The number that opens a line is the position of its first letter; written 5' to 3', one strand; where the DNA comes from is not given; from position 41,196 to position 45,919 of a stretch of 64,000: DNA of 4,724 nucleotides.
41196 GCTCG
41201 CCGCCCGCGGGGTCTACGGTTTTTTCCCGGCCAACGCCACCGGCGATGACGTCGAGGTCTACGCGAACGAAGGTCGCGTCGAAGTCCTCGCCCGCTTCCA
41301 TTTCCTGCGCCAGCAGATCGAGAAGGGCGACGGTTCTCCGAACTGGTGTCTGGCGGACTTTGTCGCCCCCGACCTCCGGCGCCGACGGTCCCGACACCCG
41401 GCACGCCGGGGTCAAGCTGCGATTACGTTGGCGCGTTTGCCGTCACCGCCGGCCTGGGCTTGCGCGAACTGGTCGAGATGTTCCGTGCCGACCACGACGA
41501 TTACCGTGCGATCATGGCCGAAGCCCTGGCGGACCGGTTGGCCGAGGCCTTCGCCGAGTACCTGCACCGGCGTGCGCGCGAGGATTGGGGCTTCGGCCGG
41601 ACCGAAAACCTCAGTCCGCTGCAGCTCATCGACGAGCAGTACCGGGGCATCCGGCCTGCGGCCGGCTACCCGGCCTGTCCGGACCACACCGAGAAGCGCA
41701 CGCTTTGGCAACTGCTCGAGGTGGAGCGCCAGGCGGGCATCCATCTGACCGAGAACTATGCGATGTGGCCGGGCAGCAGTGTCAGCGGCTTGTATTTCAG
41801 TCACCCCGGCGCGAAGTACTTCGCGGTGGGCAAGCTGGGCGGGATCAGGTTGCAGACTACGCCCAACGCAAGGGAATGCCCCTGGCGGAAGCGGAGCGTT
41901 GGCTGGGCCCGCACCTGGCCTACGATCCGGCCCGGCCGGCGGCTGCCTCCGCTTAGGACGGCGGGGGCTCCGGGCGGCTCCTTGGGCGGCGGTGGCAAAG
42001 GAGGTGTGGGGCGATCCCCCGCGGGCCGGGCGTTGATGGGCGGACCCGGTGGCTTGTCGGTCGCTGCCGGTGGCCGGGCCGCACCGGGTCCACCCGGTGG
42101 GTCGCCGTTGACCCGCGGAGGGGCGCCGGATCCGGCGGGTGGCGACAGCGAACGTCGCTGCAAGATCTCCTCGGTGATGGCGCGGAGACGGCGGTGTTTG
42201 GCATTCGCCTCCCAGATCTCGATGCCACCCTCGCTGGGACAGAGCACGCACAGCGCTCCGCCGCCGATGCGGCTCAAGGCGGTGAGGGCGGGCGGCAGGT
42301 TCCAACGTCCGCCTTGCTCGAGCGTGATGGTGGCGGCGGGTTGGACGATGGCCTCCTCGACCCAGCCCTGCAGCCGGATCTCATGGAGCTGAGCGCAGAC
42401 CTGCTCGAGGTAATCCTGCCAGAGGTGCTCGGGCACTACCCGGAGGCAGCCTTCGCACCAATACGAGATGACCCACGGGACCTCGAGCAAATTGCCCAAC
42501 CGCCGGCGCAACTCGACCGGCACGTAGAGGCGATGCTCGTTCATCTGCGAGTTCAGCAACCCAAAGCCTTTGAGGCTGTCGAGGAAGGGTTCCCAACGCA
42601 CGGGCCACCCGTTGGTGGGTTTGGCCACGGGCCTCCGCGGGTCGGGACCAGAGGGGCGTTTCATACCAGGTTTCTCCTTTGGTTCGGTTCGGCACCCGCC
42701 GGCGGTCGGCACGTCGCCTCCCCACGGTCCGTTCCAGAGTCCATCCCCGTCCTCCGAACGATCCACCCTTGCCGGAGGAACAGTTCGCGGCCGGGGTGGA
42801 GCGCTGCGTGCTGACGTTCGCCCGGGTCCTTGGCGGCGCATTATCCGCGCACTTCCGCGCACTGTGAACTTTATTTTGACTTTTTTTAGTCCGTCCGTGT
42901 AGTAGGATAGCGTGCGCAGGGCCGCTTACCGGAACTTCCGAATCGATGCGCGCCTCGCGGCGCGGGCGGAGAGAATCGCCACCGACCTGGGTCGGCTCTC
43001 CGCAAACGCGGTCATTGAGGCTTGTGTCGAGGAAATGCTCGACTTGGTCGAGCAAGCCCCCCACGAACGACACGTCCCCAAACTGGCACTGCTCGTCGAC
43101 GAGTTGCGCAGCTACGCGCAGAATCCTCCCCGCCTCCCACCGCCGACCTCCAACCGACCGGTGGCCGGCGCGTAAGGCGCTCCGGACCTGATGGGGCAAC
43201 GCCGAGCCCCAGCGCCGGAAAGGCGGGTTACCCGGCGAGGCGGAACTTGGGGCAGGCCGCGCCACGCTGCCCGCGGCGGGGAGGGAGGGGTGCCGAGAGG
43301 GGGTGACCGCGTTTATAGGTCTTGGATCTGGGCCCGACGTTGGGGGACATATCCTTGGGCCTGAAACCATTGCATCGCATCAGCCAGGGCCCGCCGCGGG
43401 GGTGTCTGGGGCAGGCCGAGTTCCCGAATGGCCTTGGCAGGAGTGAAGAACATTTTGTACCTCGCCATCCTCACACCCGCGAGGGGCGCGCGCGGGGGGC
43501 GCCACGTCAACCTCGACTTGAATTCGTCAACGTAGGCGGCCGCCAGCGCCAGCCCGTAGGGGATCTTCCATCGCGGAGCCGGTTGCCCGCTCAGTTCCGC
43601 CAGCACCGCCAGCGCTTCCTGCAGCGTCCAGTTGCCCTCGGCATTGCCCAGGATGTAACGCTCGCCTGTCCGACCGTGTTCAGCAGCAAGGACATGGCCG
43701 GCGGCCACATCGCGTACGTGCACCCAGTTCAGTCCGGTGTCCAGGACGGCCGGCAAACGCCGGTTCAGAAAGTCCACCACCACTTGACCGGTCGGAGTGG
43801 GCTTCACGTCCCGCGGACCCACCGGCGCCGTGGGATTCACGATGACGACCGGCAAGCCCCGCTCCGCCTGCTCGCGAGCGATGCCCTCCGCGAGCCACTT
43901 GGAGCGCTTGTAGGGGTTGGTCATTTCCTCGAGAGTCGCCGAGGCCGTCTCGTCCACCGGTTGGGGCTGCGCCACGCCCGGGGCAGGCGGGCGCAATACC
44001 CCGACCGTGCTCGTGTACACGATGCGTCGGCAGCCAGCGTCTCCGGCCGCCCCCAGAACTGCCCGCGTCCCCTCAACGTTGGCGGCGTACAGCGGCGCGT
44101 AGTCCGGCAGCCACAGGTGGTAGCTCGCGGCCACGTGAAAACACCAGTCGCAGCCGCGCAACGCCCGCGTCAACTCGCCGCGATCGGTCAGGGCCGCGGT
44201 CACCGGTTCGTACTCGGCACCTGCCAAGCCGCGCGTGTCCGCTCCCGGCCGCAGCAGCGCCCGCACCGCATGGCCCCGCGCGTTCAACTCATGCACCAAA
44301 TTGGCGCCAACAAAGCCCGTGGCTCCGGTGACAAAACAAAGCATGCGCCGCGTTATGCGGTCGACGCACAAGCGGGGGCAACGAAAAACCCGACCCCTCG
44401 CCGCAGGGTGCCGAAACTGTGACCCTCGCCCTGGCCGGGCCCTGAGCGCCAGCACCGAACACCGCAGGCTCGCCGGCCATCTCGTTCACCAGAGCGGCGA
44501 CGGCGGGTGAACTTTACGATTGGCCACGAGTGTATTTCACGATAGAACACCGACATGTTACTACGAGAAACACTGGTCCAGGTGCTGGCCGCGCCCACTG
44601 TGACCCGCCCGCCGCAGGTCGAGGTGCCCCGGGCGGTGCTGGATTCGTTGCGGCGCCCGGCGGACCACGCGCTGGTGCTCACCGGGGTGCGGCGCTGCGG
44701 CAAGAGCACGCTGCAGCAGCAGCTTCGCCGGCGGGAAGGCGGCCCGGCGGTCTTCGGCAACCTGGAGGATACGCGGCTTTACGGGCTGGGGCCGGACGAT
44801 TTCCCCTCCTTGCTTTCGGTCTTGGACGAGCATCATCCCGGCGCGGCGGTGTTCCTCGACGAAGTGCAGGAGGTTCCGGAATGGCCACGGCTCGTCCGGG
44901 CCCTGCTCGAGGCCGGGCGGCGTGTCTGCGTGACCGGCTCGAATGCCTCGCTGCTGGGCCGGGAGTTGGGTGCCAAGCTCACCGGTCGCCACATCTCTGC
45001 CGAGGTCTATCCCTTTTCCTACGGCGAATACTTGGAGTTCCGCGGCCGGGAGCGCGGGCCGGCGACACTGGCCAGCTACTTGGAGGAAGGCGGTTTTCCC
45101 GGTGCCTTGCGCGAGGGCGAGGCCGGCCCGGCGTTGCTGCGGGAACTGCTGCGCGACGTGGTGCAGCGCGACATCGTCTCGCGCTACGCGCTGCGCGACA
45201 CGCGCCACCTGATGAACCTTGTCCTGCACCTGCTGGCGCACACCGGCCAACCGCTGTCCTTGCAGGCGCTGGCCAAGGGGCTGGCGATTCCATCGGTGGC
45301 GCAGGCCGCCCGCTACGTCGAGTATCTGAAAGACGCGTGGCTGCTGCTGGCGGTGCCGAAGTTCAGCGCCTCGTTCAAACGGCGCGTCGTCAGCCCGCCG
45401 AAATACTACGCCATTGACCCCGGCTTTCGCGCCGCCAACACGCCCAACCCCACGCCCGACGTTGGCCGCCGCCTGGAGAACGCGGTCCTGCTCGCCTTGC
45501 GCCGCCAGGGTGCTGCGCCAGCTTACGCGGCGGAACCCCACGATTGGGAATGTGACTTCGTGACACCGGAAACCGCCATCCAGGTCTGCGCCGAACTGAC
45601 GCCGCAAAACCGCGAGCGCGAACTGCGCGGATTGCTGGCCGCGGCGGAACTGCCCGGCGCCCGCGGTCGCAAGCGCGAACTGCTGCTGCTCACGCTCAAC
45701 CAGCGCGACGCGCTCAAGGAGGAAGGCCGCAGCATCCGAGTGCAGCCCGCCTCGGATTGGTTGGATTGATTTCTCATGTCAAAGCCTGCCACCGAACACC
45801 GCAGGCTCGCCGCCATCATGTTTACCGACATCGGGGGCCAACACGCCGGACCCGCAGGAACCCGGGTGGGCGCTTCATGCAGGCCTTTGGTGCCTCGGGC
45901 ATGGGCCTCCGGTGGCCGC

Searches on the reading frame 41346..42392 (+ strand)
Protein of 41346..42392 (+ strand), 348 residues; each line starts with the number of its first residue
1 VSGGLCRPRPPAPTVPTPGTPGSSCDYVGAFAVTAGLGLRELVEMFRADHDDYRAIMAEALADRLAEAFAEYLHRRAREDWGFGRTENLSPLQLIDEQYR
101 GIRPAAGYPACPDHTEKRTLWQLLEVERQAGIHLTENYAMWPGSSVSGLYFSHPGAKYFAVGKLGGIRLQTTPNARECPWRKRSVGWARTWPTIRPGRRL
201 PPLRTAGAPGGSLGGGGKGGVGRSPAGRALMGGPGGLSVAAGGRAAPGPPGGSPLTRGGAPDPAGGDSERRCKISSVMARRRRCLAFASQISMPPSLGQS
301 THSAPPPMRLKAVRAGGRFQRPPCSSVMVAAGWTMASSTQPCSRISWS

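Call 57: search_protein_families(library=pfam, proteins=[window:41346-42392:+], max_evalue=0.001)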
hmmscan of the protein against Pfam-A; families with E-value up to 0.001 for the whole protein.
window:41346-42392:+ (348 aa): 1 family
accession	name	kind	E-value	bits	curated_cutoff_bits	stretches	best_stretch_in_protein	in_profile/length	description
PF02965.22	Met_synt_B12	-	1.2e-66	225.4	25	1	25-165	120-261/273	Vitamin B12 dependent methionine synthase, activation domain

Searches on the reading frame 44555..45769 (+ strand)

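Call 57: search_protein_families(library=pfam, proteins=[window:44555-45769:+], max_evalue=0.001)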
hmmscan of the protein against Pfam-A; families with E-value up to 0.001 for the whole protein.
window:44555-45769:+ (404 aa): 2 families
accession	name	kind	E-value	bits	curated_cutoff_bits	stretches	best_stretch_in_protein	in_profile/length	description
PF13173.12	AAA_14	-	1.6e-27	96.5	27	1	38-160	3-129/129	AAA domain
PF13635.12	DUF4143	-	1.7e-14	54.3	28.1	1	204-337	1-145/160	Domain of unknown function (DUF4143)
